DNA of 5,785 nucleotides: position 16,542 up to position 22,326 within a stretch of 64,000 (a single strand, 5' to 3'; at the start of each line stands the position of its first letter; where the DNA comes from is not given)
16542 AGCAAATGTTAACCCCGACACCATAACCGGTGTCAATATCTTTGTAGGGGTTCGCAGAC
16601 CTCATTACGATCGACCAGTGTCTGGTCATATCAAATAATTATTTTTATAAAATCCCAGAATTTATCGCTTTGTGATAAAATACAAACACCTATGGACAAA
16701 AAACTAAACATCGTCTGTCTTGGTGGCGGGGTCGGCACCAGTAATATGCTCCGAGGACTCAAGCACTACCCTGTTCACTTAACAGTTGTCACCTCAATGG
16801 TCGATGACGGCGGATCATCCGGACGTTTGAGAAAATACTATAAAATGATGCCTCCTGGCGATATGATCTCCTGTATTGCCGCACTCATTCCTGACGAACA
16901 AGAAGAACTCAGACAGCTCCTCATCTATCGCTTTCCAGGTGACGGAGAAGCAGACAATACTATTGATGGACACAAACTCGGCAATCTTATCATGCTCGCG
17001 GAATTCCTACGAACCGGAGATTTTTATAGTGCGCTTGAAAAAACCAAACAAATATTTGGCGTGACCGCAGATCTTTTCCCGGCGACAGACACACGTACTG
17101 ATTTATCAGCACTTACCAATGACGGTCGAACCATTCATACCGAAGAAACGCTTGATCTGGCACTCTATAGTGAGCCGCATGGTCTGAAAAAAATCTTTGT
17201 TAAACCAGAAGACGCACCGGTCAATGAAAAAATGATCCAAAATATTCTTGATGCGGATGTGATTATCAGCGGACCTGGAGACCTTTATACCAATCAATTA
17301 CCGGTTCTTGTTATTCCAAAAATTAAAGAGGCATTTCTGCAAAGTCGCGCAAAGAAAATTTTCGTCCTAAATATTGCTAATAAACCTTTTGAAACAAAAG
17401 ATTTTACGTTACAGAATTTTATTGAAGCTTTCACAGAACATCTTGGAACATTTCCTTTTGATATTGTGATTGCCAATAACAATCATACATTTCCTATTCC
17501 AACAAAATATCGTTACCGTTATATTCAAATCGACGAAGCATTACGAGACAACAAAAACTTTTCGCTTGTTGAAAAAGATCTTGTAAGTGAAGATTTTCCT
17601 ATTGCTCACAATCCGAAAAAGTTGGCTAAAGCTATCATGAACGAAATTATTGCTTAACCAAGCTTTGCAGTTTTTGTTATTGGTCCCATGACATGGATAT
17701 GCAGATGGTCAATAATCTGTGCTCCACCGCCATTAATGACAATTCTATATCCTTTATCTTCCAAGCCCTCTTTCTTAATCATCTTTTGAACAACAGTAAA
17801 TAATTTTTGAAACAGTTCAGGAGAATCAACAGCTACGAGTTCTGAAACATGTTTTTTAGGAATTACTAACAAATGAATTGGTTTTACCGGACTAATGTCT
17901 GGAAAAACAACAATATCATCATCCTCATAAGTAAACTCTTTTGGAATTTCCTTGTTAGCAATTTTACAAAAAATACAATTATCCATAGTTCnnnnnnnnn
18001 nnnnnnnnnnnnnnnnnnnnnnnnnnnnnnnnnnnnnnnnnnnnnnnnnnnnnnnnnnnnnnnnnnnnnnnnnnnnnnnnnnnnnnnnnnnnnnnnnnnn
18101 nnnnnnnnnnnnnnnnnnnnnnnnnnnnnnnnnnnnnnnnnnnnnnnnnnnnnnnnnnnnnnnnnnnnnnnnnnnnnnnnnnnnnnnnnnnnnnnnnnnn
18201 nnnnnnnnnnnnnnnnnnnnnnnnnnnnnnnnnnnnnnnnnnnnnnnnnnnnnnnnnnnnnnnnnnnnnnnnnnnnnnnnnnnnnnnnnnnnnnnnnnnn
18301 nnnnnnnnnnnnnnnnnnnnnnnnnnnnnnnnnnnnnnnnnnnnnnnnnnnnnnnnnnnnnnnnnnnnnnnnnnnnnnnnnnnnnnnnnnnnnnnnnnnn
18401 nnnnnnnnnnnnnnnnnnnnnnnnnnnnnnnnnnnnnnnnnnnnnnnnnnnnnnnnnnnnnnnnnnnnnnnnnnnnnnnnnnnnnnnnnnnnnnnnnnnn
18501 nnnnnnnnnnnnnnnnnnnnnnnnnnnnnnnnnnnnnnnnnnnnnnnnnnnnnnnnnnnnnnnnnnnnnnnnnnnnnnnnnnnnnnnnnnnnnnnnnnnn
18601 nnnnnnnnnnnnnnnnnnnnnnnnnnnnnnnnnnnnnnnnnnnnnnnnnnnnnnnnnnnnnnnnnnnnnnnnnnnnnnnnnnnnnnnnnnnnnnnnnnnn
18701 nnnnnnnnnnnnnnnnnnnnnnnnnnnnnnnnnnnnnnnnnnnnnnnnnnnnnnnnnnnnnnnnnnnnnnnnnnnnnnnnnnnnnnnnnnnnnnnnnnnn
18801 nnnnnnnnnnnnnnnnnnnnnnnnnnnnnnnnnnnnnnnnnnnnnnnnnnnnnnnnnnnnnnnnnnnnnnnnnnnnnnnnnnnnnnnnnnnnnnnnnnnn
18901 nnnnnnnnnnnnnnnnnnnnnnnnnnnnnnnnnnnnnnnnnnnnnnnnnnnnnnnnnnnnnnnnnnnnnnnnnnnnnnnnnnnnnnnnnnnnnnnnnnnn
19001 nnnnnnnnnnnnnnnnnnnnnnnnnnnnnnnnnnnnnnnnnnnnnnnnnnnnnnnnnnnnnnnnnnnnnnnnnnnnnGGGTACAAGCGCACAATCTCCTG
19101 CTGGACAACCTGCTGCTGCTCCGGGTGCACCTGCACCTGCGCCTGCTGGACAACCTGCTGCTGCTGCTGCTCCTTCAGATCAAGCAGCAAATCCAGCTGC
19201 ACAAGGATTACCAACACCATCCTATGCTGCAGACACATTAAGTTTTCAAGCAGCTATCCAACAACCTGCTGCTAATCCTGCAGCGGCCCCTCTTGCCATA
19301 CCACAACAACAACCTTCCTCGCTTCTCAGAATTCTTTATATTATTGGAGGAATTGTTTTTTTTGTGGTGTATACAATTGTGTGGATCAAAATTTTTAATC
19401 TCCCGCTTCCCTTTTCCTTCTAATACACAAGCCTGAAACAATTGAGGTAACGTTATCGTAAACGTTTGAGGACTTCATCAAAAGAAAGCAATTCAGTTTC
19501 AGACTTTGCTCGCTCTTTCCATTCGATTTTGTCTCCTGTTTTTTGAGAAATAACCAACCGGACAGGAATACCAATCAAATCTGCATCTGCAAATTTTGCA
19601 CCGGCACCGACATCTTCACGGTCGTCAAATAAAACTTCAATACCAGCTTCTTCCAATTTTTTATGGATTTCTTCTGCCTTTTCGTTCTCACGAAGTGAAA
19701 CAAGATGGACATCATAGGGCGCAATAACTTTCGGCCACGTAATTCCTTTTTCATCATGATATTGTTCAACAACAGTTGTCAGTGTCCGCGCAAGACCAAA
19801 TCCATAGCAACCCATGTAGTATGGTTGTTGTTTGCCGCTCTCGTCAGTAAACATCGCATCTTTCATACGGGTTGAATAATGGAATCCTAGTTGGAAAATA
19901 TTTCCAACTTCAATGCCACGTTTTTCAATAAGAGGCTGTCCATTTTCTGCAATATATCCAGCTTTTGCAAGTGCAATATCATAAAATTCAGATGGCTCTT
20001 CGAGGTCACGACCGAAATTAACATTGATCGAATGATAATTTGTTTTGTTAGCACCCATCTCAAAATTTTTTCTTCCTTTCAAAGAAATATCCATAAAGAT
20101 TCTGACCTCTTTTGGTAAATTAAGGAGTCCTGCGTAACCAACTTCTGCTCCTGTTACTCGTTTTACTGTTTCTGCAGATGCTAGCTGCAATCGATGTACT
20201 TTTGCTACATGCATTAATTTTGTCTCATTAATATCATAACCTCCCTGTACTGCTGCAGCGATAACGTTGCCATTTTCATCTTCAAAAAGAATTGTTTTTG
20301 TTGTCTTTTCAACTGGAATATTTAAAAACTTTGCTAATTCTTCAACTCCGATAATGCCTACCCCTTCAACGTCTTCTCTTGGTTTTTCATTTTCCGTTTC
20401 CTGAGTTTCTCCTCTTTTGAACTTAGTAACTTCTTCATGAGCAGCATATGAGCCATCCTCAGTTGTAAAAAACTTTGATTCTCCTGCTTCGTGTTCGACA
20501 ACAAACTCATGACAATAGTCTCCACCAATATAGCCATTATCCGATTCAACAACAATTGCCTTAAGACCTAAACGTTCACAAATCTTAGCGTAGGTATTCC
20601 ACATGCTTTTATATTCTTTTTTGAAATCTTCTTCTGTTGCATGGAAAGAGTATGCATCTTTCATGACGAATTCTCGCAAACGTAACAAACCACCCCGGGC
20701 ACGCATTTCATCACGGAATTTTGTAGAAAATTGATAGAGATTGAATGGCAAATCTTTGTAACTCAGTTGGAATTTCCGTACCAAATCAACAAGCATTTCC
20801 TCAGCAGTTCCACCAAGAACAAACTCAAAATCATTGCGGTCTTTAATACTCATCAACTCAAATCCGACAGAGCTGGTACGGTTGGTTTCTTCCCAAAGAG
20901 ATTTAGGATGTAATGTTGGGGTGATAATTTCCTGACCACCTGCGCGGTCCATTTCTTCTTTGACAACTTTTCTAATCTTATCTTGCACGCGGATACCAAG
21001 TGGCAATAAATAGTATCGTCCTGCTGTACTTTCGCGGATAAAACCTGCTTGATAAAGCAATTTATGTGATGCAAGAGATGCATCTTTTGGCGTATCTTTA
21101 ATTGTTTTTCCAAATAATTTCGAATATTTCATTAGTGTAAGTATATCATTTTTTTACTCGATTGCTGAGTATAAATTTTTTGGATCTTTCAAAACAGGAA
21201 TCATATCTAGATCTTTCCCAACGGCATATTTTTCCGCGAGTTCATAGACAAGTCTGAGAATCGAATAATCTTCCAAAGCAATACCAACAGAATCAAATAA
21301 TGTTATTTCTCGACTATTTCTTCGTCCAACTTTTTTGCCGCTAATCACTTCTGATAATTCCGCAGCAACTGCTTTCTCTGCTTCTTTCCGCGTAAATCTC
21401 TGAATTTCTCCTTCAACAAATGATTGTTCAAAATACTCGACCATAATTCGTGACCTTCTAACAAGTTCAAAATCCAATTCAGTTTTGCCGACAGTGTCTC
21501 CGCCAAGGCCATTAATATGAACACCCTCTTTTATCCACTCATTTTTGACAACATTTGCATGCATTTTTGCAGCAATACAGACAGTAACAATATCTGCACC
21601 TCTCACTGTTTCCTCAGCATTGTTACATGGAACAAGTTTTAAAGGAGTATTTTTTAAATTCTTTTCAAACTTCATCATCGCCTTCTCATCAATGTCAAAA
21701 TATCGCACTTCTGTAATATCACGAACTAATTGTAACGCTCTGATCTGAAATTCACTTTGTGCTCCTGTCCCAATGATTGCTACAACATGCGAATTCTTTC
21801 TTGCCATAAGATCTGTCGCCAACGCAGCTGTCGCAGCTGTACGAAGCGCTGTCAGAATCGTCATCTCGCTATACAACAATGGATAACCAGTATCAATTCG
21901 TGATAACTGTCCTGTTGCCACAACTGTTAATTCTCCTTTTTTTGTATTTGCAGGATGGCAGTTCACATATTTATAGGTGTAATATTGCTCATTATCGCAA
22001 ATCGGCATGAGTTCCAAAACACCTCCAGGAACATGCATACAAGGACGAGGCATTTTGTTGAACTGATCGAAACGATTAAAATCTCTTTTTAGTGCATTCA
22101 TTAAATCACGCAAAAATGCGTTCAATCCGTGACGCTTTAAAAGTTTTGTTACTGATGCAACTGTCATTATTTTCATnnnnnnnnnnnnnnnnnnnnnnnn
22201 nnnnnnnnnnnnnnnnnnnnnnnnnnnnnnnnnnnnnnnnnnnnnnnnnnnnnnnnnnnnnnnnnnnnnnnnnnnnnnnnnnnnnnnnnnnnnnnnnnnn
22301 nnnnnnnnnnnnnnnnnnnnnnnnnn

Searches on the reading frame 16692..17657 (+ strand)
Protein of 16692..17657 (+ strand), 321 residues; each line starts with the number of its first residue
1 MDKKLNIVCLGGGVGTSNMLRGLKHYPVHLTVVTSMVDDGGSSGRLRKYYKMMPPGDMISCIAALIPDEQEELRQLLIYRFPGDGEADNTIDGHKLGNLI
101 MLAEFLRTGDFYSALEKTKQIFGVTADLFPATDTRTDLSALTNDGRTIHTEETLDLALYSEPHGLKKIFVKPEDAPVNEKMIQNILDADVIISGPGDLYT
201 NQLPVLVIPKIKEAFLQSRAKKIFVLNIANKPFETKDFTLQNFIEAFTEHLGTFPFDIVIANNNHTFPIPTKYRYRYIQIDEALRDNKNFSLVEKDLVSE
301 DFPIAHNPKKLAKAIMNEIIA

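Call 85: search_protein_families(library=pfam, max_evalue=0.0001, proteins=[window:16692-17657:+])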
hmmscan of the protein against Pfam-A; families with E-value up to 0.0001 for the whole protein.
window:16692-17657:+ (321 aa): 1 family
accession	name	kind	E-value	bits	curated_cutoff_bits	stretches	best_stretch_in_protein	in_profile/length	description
PF01933.23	CofD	-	2.6e-68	230.8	30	1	7-282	1-274/290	2-phospho-L-lactate transferase CofD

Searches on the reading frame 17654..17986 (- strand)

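Call 56: search_protein_families(library=pfam, max_evalue=0.001, proteins=[window:17654-17986:-])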
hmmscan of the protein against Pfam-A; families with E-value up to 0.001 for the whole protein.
window:17654-17986:- (110 aa): 2 families
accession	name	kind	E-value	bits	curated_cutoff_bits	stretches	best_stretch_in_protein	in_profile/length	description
PF01230.28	HIT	-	3.1e-23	82.7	21.5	1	11-101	1-94/98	HIT domain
PF11969.13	DcpS_C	-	2e-22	80.3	24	1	3-105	1-105/114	Scavenger mRNA decapping enzyme C-term binding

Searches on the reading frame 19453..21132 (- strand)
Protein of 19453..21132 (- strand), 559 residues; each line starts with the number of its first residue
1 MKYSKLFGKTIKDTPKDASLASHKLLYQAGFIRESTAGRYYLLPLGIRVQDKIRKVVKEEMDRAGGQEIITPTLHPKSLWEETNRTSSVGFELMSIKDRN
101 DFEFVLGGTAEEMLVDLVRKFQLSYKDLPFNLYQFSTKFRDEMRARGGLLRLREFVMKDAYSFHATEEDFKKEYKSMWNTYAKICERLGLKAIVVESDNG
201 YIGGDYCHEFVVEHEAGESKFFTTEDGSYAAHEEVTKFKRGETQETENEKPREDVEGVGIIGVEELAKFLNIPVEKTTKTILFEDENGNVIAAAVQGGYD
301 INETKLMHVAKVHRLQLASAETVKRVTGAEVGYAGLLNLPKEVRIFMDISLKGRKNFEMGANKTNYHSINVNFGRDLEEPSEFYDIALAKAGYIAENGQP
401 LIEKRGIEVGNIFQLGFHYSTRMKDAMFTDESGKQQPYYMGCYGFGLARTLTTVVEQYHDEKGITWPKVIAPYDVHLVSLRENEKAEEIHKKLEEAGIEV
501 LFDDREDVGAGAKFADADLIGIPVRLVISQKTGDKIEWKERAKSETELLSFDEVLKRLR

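Call 85: search_protein_families(library=pfam, max_evalue=0.0001, proteins=[window:19453-21132:-])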
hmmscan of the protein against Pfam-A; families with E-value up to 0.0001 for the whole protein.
window:19453-21132:- (559 aa): 3 families
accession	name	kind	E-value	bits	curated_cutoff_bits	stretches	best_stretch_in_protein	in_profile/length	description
PF00587.30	tRNA-synt_2b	-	1.4e-31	110.3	29.3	1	96-458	3-179/179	tRNA synthetase class II core domain (G, H, P, S and T)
PF04073.20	tRNA_edit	-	1.8e-20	73.7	25.5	1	263-372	7-117/123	Aminoacyl-tRNA editing domain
PF03129.25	HGTP_anticodon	-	5e-14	52.7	21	1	482-558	9-91/94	Anticodon binding domain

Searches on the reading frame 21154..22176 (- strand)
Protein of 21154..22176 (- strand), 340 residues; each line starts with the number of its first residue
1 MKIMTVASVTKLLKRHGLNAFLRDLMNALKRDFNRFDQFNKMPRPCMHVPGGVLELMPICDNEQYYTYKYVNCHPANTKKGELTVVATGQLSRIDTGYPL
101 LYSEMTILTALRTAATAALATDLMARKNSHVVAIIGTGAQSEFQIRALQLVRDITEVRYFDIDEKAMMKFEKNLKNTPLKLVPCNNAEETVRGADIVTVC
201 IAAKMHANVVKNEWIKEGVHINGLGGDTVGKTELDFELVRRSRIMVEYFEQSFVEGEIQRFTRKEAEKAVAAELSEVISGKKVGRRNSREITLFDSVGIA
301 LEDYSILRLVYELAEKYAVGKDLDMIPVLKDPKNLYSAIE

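Call 85: search_protein_families(library=pfam, max_evalue=0.0001, proteins=[window:21154-22176:-])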
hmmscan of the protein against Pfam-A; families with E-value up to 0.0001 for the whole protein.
window:21154-22176:- (340 aa): 1 family
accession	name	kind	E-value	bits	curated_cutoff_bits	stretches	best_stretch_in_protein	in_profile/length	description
PF02423.21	OCD_Mu_crystall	-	2.4e-92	309.7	24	1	18-315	13-311/314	Ornithine cyclodeaminase/mu-crystallin family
